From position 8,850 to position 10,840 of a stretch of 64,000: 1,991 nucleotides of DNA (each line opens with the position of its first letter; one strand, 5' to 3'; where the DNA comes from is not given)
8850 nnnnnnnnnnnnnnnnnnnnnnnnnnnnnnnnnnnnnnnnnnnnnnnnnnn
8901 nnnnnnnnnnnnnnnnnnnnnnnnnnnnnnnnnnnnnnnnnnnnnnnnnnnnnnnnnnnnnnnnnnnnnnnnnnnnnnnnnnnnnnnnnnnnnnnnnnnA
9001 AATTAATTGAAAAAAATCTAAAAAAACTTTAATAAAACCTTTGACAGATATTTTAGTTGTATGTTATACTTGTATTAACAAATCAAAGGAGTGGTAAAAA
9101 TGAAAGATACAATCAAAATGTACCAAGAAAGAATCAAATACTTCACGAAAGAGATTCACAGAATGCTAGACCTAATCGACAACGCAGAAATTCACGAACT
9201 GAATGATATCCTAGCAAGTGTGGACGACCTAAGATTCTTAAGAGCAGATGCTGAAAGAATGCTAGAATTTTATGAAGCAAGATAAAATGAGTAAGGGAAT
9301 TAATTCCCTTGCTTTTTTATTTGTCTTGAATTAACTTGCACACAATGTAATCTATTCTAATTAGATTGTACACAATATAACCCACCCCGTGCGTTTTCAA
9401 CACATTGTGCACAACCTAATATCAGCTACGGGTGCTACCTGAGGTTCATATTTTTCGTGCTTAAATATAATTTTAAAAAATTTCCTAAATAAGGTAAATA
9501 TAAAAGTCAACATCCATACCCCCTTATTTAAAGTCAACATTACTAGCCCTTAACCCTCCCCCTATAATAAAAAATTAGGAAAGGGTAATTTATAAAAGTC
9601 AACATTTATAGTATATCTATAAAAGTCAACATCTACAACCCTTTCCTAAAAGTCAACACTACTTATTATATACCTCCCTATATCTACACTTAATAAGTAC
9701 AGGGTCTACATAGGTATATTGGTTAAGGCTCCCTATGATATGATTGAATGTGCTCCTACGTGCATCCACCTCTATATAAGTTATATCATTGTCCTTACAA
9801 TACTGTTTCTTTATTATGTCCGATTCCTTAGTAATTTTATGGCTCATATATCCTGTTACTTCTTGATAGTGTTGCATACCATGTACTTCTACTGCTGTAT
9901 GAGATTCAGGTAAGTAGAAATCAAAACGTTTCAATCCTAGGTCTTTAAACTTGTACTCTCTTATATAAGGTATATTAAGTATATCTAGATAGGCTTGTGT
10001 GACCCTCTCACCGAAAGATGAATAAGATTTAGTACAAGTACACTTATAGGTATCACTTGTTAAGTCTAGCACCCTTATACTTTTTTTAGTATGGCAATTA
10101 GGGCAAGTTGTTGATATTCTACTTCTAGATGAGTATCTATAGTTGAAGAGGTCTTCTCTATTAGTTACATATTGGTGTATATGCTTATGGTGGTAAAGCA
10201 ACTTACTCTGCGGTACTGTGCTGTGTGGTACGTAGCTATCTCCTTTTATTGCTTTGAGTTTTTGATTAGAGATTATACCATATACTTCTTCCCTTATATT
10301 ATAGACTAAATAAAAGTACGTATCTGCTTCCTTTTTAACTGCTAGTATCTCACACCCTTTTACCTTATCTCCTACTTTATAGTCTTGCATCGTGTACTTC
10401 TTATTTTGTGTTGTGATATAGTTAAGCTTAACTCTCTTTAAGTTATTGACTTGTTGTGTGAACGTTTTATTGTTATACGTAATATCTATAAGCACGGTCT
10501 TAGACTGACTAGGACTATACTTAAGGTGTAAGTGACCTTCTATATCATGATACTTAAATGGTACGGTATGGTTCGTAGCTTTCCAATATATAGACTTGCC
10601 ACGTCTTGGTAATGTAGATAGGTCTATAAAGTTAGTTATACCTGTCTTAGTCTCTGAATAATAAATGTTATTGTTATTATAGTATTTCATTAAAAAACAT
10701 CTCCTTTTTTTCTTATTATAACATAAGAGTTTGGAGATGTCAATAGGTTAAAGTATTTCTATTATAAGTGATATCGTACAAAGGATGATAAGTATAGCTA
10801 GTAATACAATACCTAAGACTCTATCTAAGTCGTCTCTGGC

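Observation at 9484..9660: Five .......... iterons at the strand-switch point: origin or regulator binding array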

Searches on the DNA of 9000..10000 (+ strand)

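Call 4: search_dna_similar(query=window:9000-10000:+, collection=phages, mode=distant, max_rows=40)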
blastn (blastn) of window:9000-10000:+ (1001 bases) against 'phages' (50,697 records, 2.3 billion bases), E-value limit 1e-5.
Records with a match: 13; places in all: 26; records where one place covers at least 80% of the query: 4.
Best place of each record, by identity: 90-95% 2; 80-90% 9; 60-80% 2.
By first word of the organism name: Staphylococcus 11; Mammaliicoccus 2.
By host as written in the record: Mammaliicoccus vitulinus C5817 3; Staphylococcus aureus 3; Mammaliicoccus sciuri 1; Staphylococcus sciuri 1; Mammaliicoccus sciuri KCTC 43031 1; Staphylococcus pseudintermedius 1; Staphylococcus xylosus 1; Staphylococcus sp. 1; and 1 more.
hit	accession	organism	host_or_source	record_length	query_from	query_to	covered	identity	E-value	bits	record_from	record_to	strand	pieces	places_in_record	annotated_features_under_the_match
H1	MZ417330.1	Staphylococcus phage PG-2021_33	Mammaliicoccus vitulinus C5817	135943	1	1001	100%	84.1%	0e+0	1163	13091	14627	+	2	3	record has no annotation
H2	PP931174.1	Mammaliicoccus phage MSShimriz1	Mammaliicoccus sciuri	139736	29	1001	97%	85.4%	0e+0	1118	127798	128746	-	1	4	homing endonuclease | hypothetical protein (x3)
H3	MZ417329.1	Staphylococcus phage PG-2021_31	Mammaliicoccus vitulinus C5817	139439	32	1001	97%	84.5%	0e+0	1088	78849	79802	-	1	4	record has no annotation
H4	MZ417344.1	Staphylococcus phage PG-2021_76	Mammaliicoccus vitulinus C5817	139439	32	1001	97%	84.5%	0e+0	1088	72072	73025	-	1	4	record has no annotation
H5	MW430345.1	Staphylococcus phage ZCSS1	Staphylococcus sciuri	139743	1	759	76%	91.5%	0e+0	1157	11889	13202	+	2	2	hypothetical protein (x4)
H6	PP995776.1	Staphylococcus phage UHP46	Staphylococcus aureus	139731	1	759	76%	91.2%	0e+0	1148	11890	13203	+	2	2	hypothetical protein (x3)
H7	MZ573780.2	Mammaliicoccus phage vB_MscM-PMS3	Mammaliicoccus sciuri KCTC 43031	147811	668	968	30%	83.7%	2e-85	323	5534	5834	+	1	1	hypothetical protein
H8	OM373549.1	Staphylococcus phage vB_SpsS-DH5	Staphylococcus pseudintermedius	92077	105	274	17%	81.8%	1e-38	168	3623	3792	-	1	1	record has no annotation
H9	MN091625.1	Staphylococcus phage PALS_1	Staphylococcus aureus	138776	861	966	11%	73.1%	4e-6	59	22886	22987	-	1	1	hypothetical protein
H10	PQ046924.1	Staphylococcus phage OPT-SC01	Staphylococcus xylosus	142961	867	967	10%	73.3%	1e-6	61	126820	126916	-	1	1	hypothetical protein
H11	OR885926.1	Staphylococcus phage 184DA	Staphylococcus sp.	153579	861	926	7%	81.8%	3e-8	66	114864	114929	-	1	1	hypothetical protein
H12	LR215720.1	Staphylococcus phage Stab23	-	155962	862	926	6%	80.0%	4e-6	60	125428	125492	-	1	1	g178: hypothetical protein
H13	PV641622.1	Staphylococcus phage St14.GH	Staphylococcus aureus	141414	862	926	6%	80.0%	4e-6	60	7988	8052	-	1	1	hypothetical protein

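Call 7: get_annotated_region(hit=H2, flank=3000)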
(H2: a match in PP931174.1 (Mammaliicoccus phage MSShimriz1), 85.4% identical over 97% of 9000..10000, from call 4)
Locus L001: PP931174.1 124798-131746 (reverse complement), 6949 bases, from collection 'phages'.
description: Mammaliicoccus phage MSShimriz1, complete genome.
organism: Mammaliicoccus phage MSShimriz1 (NCBI taxid 3230127)
taxonomy: Viruses
host: Mammaliicoccus sciuri; source: sewage; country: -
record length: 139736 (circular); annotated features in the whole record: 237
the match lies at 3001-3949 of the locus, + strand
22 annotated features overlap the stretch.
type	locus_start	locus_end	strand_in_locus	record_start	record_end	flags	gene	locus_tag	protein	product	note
CDS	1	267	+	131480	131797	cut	-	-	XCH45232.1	hypothetical protein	-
CDS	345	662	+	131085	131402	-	-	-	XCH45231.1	hypothetical protein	-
CDS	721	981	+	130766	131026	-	-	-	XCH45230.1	hypothetical protein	-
CDS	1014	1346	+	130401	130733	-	-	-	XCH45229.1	hypothetical protein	-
CDS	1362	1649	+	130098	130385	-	-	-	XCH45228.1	hypothetical protein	-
CDS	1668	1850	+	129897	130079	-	-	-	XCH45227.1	hypothetical protein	-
CDS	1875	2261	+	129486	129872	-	-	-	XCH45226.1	hypothetical protein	-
CDS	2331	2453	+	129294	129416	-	-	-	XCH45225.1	hypothetical protein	-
CDS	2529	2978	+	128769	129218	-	-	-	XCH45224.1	hypothetical protein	-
CDS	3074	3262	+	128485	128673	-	-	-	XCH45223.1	hypothetical protein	-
CDS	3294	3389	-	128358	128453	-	-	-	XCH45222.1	hypothetical protein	-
CDS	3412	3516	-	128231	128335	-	-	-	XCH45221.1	hypothetical protein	-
CDS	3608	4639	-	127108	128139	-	-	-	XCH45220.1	homing endonuclease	-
CDS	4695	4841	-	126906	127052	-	-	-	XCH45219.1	hypothetical protein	-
CDS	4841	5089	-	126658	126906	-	-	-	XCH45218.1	hypothetical protein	-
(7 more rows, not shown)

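Call 8: get_annotated_region(hit=H5, flank=3000)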
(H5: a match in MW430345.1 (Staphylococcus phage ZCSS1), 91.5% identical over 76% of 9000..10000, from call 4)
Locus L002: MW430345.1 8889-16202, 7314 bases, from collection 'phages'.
description: Staphylococcus phage ZCSS1, complete genome.
organism: Staphylococcus phage ZCSS1 (NCBI taxid 2801479)
taxonomy: Viruses; Duplodnaviria; Heunggongvirae; Uroviricota; Caudoviricetes; Herelleviridae; Twortvirinae; Sciuriunavirus
host: Staphylococcus sciuri; source: -; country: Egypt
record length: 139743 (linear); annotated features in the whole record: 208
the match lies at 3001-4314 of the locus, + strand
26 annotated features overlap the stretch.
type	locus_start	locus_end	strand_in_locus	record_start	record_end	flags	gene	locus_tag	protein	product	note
CDS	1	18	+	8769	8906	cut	-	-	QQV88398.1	hypothetical protein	-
CDS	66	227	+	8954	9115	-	-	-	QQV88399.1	hypothetical protein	-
CDS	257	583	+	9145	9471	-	-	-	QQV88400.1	terminal repeat-encoded protein P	-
CDS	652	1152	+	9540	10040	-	-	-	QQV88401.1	hypothetical protein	-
CDS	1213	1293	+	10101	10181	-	-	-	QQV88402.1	hypothetical protein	-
CDS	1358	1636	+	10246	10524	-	-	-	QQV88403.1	hypothetical protein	-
CDS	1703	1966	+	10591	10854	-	-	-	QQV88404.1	hypothetical protein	-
CDS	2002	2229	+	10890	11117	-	-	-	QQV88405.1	hypothetical protein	-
CDS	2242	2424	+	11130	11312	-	-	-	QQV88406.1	hypothetical protein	-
CDS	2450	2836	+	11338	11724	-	-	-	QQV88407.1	hypothetical protein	-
CDS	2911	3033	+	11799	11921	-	-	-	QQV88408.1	hypothetical protein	-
CDS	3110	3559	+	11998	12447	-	-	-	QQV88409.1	hypothetical protein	-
CDS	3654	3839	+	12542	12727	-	-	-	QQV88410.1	hypothetical protein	-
CDS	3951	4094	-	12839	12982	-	-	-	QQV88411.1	hypothetical protein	-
CDS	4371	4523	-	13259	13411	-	-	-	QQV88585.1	BofL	-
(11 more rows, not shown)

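Call 9: get_annotated_region(hit=H1, flank=3000)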
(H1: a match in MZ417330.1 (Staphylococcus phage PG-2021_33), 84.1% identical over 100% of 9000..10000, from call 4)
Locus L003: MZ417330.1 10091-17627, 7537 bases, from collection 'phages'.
description: UNVERIFIED: Staphylococcus phage PG-2021_33, complete genome.
organism: Staphylococcus phage PG-2021_33 (NCBI taxid 2815624)
taxonomy: Viruses; Duplodnaviria; Heunggongvirae; Uroviricota; Caudoviricetes; Herelleviridae; Twortvirinae; Sciuriunavirus
host: Mammaliicoccus vitulinus C5817; source: WWTP; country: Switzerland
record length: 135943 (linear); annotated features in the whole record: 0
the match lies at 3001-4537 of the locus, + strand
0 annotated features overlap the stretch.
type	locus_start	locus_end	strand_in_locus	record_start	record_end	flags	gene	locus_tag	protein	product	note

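Call 37: search_dna_similar(query=window:9470-9720:+, collection=phages, mode=distant, max_evalue=10, max_rows=60)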
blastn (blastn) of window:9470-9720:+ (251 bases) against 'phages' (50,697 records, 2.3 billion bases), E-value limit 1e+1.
Records with a match: 307; places in all: 343; records where one place covers at least 80% of the query: 6.
Best place of each record, by identity: >=99% 28; 95-99% 7; 90-95% 32; 80-90% 131; 60-80% 109.
By first word of the organism name: Staphylococcus 172; Bacillus 49; Listeria 43; Pseudomonas 9; Clostridium 7; Fusobacterium 4; Aeromonas 4; Mammaliicoccus 2; Bacteriophage 2; Lactococcus 2; and 11 more.
By host as written in the record: Staphylococcus aureus 72; - 38; Listeria monocytogenes 36; Bacillus anthracis Sterne 12; Staphylococcus carnosus TM300 11; Bacillus cereus 11; Staphylococcus sp. 10; Bacillus thuringiensis subsp. kurstaki 7; and 69 more.
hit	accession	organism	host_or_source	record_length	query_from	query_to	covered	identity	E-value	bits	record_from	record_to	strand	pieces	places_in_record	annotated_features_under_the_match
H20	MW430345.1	Staphylococcus phage ZCSS1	Staphylococcus sciuri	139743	1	251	100%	94.1%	1e-105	387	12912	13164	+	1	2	hypothetical protein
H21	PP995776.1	Staphylococcus phage UHP46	Staphylococcus aureus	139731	1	251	100%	94.1%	1e-105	387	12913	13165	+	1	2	none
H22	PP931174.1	Mammaliicoccus phage MSShimriz1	Mammaliicoccus sciuri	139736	1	251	100%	78.7%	5e-54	215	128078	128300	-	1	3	hypothetical protein | homing endonuclease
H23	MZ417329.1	Staphylococcus phage PG-2021_31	Mammaliicoccus vitulinus C5817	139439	2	251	100%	78.6%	2e-53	214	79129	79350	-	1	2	record has no annotation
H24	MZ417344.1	Staphylococcus phage PG-2021_76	Mammaliicoccus vitulinus C5817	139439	2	251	100%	78.6%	2e-53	214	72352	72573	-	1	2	record has no annotation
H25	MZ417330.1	Staphylococcus phage PG-2021_33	Mammaliicoccus vitulinus C5817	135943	2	251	100%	77.9%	8e-52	262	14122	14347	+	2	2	record has no annotation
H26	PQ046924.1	Staphylococcus phage OPT-SC01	Staphylococcus xylosus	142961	30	192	57%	77.1%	2e-3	94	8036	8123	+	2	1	none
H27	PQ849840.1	Staphylococcus phage JS1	Staphylococcus xylosus WT2481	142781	102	203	41%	72.5%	5e-4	50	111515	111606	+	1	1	hypothetical protein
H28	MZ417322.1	Staphylococcus phage PG-2021_19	Mammaliicoccus vitulinus C5817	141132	102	203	41%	72.5%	5e-4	50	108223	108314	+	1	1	record has no annotation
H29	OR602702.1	Staphylococcus phage vB_SauM-V1SA09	Staphylococcus aureus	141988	102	203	41%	72.5%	5e-4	50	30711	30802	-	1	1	hypothetical protein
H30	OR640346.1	Staphylococcus phage vB_SauM-T-SE-E1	Staphylococcus sp.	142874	102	203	41%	72.5%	5e-4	50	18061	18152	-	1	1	hypothetical protein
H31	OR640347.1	Staphylococcus phage vB_SauM-T-SE-E2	Staphylococcus sp.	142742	102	203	41%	72.5%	5e-4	50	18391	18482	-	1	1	hypothetical protein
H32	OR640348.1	Staphylococcus phage vB_SauM-T-SE-E4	Staphylococcus sp.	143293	102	203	41%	72.5%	5e-4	50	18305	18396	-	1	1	hypothetical protein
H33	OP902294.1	Staphylococcus phage BSwM-KMM1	Staphylococcus aureus LKY-Strp01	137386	102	203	41%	71.8%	2e-3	49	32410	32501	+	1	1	none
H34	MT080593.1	Staphylococcus phage vB_SauM_EW36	Staphylococcus carnosus TM300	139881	102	203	41%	71.6%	2e-2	46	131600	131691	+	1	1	record has no annotation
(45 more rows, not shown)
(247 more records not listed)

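Call 38: search_dna_similar(query=window:9470-9720:+, collection=phages, mode=distant, max_evalue=10, max_rows=60, rows=spread)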
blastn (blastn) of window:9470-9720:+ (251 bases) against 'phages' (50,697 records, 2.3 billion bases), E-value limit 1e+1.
Records with a match: 307; places in all: 343; records where one place covers at least 80% of the query: 6.
Best place of each record, by identity: >=99% 28; 95-99% 7; 90-95% 32; 80-90% 131; 60-80% 109.
By first word of the organism name: Staphylococcus 172; Bacillus 49; Listeria 43; Pseudomonas 9; Clostridium 7; Fusobacterium 4; Aeromonas 4; Mammaliicoccus 2; Bacteriophage 2; Lactococcus 2; and 11 more.
By host as written in the record: Staphylococcus aureus 72; - 38; Listeria monocytogenes 36; Bacillus anthracis Sterne 12; Staphylococcus carnosus TM300 11; Bacillus cereus 11; Staphylococcus sp. 10; Bacillus thuringiensis subsp. kurstaki 7; and 69 more.
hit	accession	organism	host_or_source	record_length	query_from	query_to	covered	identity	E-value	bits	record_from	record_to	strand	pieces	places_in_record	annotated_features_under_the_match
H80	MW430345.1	Staphylococcus phage ZCSS1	Staphylococcus sciuri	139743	1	251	100%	94.1%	1e-105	387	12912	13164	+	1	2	hypothetical protein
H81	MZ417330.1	Staphylococcus phage PG-2021_33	Mammaliicoccus vitulinus C5817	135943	2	251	100%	77.9%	8e-52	262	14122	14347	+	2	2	record has no annotation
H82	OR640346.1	Staphylococcus phage vB_SauM-T-SE-E1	Staphylococcus sp.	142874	102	203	41%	72.5%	5e-4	50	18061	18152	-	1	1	hypothetical protein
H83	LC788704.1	Staphylococcus phage phiSNIID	sewage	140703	102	203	41%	70.6%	2e-1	41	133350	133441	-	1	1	none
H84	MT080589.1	Staphylococcus phage vB_SauM_EW26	Staphylococcus carnosus TM300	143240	102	192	36%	70.3%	3e+0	38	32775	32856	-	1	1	record has no annotation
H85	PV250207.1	Staphylococcus phage vB_Sau_BCPSau_005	Staphylococcus aureus 012/05-15/R (JSC ...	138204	101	192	37%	69.6%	1e+1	36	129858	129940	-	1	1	none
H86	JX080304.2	Staphylococcus phage MSA6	Staphylococcus aureus subsp. aureus ...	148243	101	192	37%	69.6%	1e+1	36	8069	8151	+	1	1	none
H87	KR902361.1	Staphylococcus phage IME-SA118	Staphylococcus aureus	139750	101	192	37%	69.6%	1e+1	36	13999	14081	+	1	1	none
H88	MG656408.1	Staphylococcus phage B1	phage cocktail ampoule purchased from ...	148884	101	192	37%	69.6%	1e+1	36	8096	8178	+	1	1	none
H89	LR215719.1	Staphylococcus phage Stab21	-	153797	101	192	37%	69.6%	1e+1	36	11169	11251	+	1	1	none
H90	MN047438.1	Staphylococcus phage vB_SauM-515A1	Staphylococcus aureus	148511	101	192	37%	69.6%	1e+1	36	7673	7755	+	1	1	none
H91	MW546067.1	Staphylococcus phage PM28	-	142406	101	192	37%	69.6%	1e+1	36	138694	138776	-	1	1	none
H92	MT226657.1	Staphylococcus phage SAM2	Staphylococcus aureus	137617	101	192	37%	69.6%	1e+1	36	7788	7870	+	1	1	none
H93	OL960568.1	Staphylococcus phage APTC_SA_4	Staphylococcus aureus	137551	101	192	37%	69.6%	1e+1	36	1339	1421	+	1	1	hypothetical protein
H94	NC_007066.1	Staphylococcus phage G1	Staphylococcus aureus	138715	101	192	37%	69.6%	1e+1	36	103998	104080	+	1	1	ORF450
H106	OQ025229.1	Staphylococcus phage StAP1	Staphylococcus aureus Newman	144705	124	163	16%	84.1%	8e-1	39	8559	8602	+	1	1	none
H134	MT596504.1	Staphylococcus phage vB_SepM_BE07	Staphylococcus epidermidis F12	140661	55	76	9%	95.5%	1e+1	37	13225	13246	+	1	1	none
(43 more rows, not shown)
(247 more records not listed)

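Call 39: get_annotated_region(hit=H106, flank=1200)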
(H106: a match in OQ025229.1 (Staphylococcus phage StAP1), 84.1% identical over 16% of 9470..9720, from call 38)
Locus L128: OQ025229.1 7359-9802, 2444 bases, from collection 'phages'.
description: Staphylococcus phage StAP1, complete genome.
organism: Staphylococcus phage StAP1 (NCBI taxid 1913667)
taxonomy: Viruses; Duplodnaviria; Heunggongvirae; Uroviricota; Caudoviricetes; Herelleviridae; Twortvirinae; Silviavirus
host: Staphylococcus aureus Newman; source: sewage water; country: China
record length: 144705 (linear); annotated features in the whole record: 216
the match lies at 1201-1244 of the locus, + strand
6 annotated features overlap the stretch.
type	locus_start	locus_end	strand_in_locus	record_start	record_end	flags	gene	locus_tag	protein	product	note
CDS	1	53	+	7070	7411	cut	-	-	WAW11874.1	hypothetical protein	-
CDS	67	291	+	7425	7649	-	-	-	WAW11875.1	hypothetical protein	-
CDS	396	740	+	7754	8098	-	-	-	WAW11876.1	hypothetical protein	-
CDS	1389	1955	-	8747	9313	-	-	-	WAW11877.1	hypothetical protein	-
CDS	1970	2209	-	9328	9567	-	-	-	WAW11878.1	hypothetical protein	-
CDS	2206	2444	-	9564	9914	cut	-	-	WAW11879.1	hypothetical protein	-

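Call 40: get_annotated_region(hit=H134, flank=1200)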
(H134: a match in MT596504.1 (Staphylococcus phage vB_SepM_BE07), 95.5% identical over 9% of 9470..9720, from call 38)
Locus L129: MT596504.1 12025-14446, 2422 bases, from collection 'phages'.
description: Staphylococcus virus BESEP7, complete genome.
organism: Staphylococcus phage vB_SepM_BE07 (NCBI taxid 2750279)
taxonomy: Viruses; Duplodnaviria; Heunggongvirae; Uroviricota; Caudoviricetes; Herelleviridae; Twortvirinae; Sepunavirus
host: Staphylococcus epidermidis F12; source: -; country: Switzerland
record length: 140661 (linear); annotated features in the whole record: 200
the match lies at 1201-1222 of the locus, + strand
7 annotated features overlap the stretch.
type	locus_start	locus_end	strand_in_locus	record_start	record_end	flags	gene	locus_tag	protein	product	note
CDS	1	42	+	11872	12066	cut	-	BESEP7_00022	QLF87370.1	hypothetical protein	-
CDS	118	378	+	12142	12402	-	-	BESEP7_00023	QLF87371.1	hypothetical protein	-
CDS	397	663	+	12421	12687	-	-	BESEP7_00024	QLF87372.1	hypothetical protein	-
CDS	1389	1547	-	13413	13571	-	-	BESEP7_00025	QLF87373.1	hypothetical protein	-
CDS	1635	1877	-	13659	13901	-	-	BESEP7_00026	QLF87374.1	hypothetical protein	-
CDS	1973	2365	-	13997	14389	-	-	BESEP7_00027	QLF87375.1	hypothetical protein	-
CDS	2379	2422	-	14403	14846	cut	-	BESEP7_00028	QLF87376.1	hypothetical protein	-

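Call 41: get_annotated_region(hit=H26, flank=1200)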
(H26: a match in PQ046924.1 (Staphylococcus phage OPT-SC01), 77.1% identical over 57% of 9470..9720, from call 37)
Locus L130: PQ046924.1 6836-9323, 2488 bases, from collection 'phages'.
description: Staphylococcus phage OPT-SC01, complete genome.
organism: Staphylococcus phage OPT-SC01 (NCBI taxid 3239051)
taxonomy: Viruses
host: Staphylococcus xylosus; source: chicken fecal and sewage samples; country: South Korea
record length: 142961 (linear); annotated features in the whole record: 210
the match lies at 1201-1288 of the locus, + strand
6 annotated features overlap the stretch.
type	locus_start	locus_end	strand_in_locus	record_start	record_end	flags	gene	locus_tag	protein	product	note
CDS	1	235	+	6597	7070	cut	-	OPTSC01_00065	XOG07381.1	hypothetical protein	-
CDS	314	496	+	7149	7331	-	-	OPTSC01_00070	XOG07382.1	hypothetical protein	-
CDS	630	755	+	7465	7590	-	-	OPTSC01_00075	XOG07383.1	hypothetical protein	-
CDS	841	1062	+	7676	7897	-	-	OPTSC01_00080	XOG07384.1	hypothetical protein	-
CDS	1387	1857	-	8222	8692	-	-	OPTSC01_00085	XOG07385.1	hypothetical protein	-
CDS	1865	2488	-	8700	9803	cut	-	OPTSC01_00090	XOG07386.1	hypothetical protein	-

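Call 57: search_rna_families(source=window, start=9200, end=9800, threshold=evalue, max_evalue=1)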
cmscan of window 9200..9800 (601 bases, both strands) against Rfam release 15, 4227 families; matches with E-value up to 1: 3.
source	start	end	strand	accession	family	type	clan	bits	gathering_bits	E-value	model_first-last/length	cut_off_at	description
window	9234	9326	+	RF00558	L20_leader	Cis-reg; leader;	-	22.7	58.7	0.044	1-127/127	no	Ribosomal protein L20 leader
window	9575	9649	-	RF04262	MIR1319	Gene; miRNA;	-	21.1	116.6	0.32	1-119/119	no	MIR1319 microRNA precursor family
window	9329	9421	-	RF02017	mir-1912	Gene; miRNA;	-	16.9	72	0.76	1-77/77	no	mir-1912 microRNA precursor family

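Call 113: search_dna_similar(query=window:9495-9665:+, collection=plasmids, mode=distant, max_evalue=10, max_rows=15)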
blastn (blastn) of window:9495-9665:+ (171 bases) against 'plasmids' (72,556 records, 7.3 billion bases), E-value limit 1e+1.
Records with a match: 8; places in all: 9; records where one place covers at least 80% of the query: 0.
Best place of each record, by identity: 80-90% 7; 60-80% 1.
By first word of the organism name: Priestia 2; Photobacterium 2; Clostridium 1; Staphylococcus 1; Serratia 1; Bacillus 1.
By predicted mobility (MOB-suite, as given by PLSDB): non-mobilizable 4; mobilizable 2; conjugative 2.
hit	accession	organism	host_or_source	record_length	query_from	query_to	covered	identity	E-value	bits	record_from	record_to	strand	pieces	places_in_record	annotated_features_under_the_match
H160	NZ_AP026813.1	Clostridium tetani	soil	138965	71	122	30%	79.6%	6e+0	38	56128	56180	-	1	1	DNA topoisomerase (ATP-hydrolyzing) subunit A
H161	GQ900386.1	Staphylococcus sp. CDC3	-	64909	69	113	26%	81.6%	2e+0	39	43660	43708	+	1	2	probable transposase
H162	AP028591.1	Serratia marcescens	-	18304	115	154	23%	82.5%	2e+0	39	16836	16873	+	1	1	RepB family plasmid replication initiator protein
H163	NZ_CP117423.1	Bacillus cereus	-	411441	69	106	22%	82.5%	2e+0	39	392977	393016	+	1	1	hypothetical protein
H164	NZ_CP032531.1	Priestia megaterium NCT-2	contaminated soil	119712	93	130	22%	81.6%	6e+0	38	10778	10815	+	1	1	none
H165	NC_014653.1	Photobacterium damselae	diseased Psetta maxima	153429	3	36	20%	85.3%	6e+0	38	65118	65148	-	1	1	IS6 family transposase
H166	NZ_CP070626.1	Photobacterium damselae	Turbot fish farm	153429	3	36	20%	85.3%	6e+0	38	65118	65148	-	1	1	IS6 family transposase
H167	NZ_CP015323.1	Priestia filamentosa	plant,Cell culture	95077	51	80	18%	86.7%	6e+0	37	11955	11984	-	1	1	none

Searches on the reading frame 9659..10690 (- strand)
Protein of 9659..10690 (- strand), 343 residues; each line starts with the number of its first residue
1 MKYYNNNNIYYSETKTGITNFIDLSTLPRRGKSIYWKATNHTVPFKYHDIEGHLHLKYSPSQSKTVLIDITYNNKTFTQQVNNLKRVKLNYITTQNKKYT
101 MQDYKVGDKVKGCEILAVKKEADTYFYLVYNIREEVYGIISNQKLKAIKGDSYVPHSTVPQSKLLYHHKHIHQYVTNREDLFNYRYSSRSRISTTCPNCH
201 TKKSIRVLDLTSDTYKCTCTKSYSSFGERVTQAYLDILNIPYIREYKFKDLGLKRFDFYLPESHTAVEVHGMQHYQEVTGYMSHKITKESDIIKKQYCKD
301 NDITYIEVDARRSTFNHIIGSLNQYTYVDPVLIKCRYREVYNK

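Call 95: search_protein_families(library=pfam, proteins=[window:9659-10690:-], max_evalue=0.01)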
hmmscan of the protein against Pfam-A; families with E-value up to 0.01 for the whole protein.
window:9659-10690:- (343 aa): 0 families

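Call 100: search_protein_families(library=phrogs, proteins=[window:9659-10690:-], max_evalue=0.001)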
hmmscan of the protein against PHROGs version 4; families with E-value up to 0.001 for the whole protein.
window:9659-10690:- (343 aa): 6 families
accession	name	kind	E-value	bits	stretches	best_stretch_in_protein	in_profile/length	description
phrog_4538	-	unknown function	1e-116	391.5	1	1-338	1-347/447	-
phrog_9084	-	DNA, RNA and nucleotide metabolism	1e-54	186.5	1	164-341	1-186/187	homing endonuclease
phrog_19178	-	unknown function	3e-35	122.1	1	1-143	1-143/145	-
phrog_559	-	DNA, RNA and nucleotide metabolism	1.5e-24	87.7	1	61-314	147-401/607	HNH endonuclease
phrog_7140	-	DNA, RNA and nucleotide metabolism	1e-19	71.6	1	99-326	51-229/423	intron encoded nuclease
phrog_503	-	unknown function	3.8e-06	27.7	1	221-273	28-80/144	-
